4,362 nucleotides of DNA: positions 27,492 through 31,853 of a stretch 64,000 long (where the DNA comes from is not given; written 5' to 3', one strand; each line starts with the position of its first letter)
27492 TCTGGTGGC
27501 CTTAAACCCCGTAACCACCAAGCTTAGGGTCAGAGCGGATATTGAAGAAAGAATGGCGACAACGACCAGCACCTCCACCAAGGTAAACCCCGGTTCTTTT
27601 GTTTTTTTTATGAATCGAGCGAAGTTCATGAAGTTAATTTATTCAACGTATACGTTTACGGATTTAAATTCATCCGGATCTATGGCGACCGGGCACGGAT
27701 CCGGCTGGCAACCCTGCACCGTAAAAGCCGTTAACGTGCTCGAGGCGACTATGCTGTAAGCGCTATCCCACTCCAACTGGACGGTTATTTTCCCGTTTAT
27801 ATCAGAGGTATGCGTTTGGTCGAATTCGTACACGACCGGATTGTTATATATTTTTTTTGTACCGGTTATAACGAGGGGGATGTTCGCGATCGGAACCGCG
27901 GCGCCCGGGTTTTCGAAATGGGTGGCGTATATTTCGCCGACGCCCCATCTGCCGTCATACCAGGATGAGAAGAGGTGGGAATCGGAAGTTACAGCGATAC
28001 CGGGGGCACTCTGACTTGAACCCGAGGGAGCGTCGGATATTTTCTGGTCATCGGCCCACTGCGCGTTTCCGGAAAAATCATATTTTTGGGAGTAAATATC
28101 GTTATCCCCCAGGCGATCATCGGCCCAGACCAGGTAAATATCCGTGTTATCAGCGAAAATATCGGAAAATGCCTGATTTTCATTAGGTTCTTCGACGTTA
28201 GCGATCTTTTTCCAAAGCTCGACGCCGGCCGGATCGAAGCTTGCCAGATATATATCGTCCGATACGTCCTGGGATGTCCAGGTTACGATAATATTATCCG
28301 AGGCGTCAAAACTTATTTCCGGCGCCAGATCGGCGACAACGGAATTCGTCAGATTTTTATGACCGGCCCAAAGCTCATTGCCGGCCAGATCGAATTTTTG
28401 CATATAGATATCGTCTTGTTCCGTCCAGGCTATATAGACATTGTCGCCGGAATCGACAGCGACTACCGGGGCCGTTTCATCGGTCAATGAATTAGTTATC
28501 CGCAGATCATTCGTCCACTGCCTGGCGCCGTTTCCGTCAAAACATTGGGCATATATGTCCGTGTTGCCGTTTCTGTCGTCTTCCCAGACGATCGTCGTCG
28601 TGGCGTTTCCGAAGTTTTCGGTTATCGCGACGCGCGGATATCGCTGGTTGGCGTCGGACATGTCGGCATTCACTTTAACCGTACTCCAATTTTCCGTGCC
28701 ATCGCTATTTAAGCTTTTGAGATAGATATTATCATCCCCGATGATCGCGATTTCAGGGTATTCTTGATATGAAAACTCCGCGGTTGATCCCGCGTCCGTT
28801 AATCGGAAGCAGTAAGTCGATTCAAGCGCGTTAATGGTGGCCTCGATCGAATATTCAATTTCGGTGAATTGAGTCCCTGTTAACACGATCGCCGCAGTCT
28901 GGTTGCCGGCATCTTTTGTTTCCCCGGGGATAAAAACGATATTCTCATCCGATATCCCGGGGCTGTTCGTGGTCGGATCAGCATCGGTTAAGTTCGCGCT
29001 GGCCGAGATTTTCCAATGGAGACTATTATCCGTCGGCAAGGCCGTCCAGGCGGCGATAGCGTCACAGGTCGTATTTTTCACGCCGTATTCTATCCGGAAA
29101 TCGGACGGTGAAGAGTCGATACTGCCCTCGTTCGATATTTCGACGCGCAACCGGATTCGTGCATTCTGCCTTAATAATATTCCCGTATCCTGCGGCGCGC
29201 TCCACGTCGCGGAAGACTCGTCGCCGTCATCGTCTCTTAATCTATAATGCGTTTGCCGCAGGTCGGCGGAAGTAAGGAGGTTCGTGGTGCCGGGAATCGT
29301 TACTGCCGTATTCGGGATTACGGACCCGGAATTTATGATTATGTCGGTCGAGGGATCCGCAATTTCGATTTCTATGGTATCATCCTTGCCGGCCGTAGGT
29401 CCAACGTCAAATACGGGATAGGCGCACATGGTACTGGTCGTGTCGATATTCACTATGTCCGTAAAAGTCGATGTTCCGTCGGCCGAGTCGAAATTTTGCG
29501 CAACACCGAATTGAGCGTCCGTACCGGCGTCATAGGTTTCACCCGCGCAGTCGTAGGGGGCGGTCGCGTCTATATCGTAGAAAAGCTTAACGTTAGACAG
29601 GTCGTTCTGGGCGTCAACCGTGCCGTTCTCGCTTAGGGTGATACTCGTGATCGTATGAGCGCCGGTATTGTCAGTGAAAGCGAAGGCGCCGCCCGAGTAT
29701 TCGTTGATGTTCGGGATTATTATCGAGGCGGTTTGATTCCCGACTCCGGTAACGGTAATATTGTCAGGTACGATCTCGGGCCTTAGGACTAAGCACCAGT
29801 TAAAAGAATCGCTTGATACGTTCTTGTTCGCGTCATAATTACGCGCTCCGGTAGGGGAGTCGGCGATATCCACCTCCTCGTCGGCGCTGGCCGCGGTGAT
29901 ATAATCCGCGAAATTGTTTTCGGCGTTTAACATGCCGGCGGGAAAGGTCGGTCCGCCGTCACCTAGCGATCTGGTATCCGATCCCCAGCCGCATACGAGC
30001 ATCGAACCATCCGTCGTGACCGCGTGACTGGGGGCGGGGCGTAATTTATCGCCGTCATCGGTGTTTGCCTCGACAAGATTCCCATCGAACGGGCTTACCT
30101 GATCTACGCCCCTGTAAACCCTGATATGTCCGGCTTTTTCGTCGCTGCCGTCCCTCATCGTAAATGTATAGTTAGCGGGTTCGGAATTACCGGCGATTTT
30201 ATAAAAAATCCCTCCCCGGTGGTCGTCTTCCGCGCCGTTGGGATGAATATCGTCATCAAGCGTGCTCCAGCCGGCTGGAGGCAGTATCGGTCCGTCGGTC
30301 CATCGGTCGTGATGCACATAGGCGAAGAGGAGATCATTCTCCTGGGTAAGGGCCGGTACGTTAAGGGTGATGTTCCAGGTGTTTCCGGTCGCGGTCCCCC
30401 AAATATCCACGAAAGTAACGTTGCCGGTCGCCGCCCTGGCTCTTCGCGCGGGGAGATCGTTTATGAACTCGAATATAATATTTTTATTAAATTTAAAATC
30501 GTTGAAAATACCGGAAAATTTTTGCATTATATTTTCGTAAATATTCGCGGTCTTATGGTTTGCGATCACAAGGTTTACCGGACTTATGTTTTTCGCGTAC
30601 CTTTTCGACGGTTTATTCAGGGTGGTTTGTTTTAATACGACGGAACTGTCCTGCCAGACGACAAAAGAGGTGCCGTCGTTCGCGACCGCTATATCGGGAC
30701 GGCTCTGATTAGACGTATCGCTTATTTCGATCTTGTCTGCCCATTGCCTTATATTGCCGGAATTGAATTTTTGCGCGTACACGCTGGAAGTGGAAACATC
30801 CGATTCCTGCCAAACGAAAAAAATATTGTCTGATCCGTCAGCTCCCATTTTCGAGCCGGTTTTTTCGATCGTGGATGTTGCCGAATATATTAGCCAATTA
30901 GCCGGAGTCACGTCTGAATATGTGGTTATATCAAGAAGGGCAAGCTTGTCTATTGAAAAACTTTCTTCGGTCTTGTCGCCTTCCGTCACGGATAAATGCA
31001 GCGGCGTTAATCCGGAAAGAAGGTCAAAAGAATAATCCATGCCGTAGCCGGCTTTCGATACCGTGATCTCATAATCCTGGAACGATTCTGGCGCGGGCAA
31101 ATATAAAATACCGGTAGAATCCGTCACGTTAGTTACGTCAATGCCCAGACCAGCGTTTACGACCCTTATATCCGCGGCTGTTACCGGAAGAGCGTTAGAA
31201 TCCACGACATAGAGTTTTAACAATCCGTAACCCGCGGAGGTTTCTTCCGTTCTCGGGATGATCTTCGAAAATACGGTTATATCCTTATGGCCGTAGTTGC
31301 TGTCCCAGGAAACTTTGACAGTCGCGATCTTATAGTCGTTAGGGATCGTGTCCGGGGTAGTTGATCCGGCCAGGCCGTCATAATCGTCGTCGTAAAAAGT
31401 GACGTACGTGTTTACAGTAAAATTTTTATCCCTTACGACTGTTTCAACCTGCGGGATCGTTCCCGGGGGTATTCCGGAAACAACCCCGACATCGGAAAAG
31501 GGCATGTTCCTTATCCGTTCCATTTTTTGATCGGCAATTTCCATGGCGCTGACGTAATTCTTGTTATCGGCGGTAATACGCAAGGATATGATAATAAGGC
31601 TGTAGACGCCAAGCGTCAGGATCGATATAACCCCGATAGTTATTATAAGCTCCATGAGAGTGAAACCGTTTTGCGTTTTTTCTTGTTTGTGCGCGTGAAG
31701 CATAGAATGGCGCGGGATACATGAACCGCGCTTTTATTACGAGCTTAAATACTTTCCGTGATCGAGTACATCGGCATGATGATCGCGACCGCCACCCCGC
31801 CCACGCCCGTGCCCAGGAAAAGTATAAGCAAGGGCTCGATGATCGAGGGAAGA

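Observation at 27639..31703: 1354-aa giant minor pilin: PilV/GspI-like prepilin N-terminus fused to a large adhesin-like body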

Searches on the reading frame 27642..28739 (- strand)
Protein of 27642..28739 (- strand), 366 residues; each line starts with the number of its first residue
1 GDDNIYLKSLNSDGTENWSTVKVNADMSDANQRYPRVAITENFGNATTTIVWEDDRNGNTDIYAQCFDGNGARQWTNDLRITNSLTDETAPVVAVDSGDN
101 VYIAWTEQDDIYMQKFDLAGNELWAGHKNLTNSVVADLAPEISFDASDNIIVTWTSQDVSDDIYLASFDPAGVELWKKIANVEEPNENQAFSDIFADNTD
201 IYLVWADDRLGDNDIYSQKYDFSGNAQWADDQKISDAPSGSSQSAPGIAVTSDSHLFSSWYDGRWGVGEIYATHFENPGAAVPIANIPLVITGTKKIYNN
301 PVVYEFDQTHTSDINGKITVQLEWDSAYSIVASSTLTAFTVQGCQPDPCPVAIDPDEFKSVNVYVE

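Call 59: search_protein_families(library=phrogs, proteins=[window:27642-28739:-], max_evalue=1)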
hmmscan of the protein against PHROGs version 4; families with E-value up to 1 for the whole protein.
window:27642-28739:- (366 aa): 2 families
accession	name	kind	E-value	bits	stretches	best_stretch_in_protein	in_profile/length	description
phrog_22441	-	unknown function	0.2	12.7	1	288-312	7-30/50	-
phrog_21307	-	unknown function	0.33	12.3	0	36-62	33-59/66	-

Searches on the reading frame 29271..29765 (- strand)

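Call 59: search_protein_families(library=phrogs, proteins=[window:29271-29765:-], max_evalue=1)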
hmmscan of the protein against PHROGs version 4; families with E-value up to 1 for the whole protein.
window:29271-29765:- (165 aa): 1 family
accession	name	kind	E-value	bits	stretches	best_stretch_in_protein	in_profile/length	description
phrog_29578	-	unknown function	0.21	12.3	1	50-91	123-163/168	-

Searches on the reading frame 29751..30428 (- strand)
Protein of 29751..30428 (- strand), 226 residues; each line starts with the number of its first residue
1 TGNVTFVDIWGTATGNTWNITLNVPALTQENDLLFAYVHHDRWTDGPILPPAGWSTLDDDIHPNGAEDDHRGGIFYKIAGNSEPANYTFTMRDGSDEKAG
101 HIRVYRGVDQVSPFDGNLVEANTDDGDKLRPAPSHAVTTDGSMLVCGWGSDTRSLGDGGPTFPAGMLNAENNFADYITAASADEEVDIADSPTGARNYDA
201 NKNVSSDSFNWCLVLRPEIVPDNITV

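Call 56: find_homologous_proteins(query=window:29751-30428:-, max_evalue=0.001)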
Query window:29751-30428:-: 133 candidates shared short words with the query, none scored E <= 0.001.

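Call 59: search_protein_families(library=phrogs, proteins=[window:29751-30428:-], max_evalue=1)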
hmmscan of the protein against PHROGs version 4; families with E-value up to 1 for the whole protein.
window:29751-30428:- (226 aa): 1 family
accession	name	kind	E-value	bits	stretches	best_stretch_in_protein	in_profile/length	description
phrog_3329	-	unknown function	1.2e-06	28.5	1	11-203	222-415/440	-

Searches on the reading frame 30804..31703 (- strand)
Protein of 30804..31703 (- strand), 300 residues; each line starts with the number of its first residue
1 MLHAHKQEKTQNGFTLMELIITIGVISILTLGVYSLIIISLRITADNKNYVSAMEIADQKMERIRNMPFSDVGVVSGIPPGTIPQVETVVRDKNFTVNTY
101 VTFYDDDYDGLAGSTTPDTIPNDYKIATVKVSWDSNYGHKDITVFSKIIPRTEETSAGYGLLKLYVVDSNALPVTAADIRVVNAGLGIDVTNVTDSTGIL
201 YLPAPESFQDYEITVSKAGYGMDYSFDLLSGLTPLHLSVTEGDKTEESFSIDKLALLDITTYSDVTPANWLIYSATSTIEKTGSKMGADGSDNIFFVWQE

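Call 38: predict_structure(alignment_id=A2)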
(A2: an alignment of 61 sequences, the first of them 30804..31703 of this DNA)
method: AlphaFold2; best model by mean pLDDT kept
length: 300 residues; sequences in the alignment: 61
mean_pLDDT: 83.5   pTM: 0.59
mean pLDDT of the five models: 83.5, 80.8, 80.4, 79.7, 79.1
residues with pLDDT >= 90: 129; 70-90: 115; 50-70: 53; < 50: 3
segments of 3 or more residues with pLDDT < 50: 1-3
pLDDT, mean of each block of 10 residues (from residue 1): 52 77 95 93 91 95 89 83 92 92 72 57 83 92 89 70 91 93 91 90 88 94 91 90 89 80 68 62 81 77
secondary structure, 60 per line:
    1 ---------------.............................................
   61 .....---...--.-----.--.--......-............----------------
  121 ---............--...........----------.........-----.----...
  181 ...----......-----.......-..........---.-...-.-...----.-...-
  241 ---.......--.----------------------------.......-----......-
elements in order: H16-65 E86-91 E93-104 E124-135 E138-148 E159-167 E178-183 E188-193 E199-205 E207-216 E222-224 E237-239 E244-250 E282-288 E294-299

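Call 40: fold_search(model_id=the predicted structure, library=pdb)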
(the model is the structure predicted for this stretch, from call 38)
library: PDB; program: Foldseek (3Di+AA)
matches with E <= 10: 751; with E <= 0.001: 9
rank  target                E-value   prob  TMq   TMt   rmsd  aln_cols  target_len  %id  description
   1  6fwv_A                5.3e-05  1.00  0.24  0.14  16.0       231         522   10  The Bacillus anthracis TIE protein (released 2018-08-08)
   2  6fwv_B                6.6e-05  1.00  0.24  0.14  10.6       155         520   12  The Bacillus anthracis TIE protein (released 2018-08-08)
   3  3irp                  1.4e-04  1.00  0.23  0.17   8.3       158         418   14  Crystal structure of functional region of UafA from Staphylococcus saprophyticus at 1.50 angstrom resolution (released 2010-09-08)
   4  3rkp_B                2.5e-04  1.00  0.23  0.20   8.6       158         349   15  Crystal structure of BcpA*(D312A), the major pilin subunit of Bacillus cereus (released 2012-05-30)
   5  3is0                  4.5e-04  1.00  0.21  0.17   9.2       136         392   16  Crystal structure of functional region of UafA from Staphylococcus saprophyticus in the presence of cholesterol (released 2010-09-08)
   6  3irz                  5.3e-04  1.00  0.21  0.17   7.4       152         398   12  Crystal structure of functional region of UafA from Staphylococcus saprophyticus in P212121 form (released 2010-09-08)
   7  3kpt_A                7.3e-04  1.00  0.23  0.20  10.8       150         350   15  Crystal structure of BcpA, the major pilin subunit of Bacillus cereus (released 2009-11-24)
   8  3rkp_A                7.3e-04  1.00  0.23  0.21   8.5       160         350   14  Crystal structure of BcpA*(D312A), the major pilin subunit of Bacillus cereus (released 2012-05-30)
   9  3kpt_B                9.0e-04  1.00  0.21  0.18  11.9       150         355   16  Crystal structure of BcpA, the major pilin subunit of Bacillus cereus (released 2009-11-24)
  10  10ps                  1.1e-03  1.00  0.26  0.16  14.1       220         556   14  Crystal structure of SdrD A2-A3-B1-B2 domains from Staphylococcus aureus JH1 (released 2026-02-11)
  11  8qox_B                1.3e-03  1.00  0.28  0.20  12.9       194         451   15  Two-component assembly of SlaA and SlaB S-layer proteins of Sulfolobus acidocaldarius (released 2024-02-21)
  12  4uzg                  1.5e-03  1.00  0.24  0.25   9.1       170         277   14  Crystal structure of group B streptococcus pilus 2b backbone protein SAK_1440 (released 2015-05-13)
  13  3is1                  1.5e-03  1.00  0.22  0.17   8.1       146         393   14  Crystal structure of functional region of UafA from Staphylococcus saprophyticus in C2 form at 2.45 angstrom resolution (released 2010-09-08)
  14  2boy_C                2.4e-03  1.00  0.24  0.28   8.3       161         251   14  Crystal structure of 3-ChloroCatechol 1,2-Dioxygenase from Rhodococcus Opacus 1CP (released 2006-08-24)
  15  9hfj                  2.5e-03  1.00  0.22  0.72   3.9       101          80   18  Crystal structure of the NTE domain of SusCdex (BT3090) dextran transporter (released 2025-11-26)
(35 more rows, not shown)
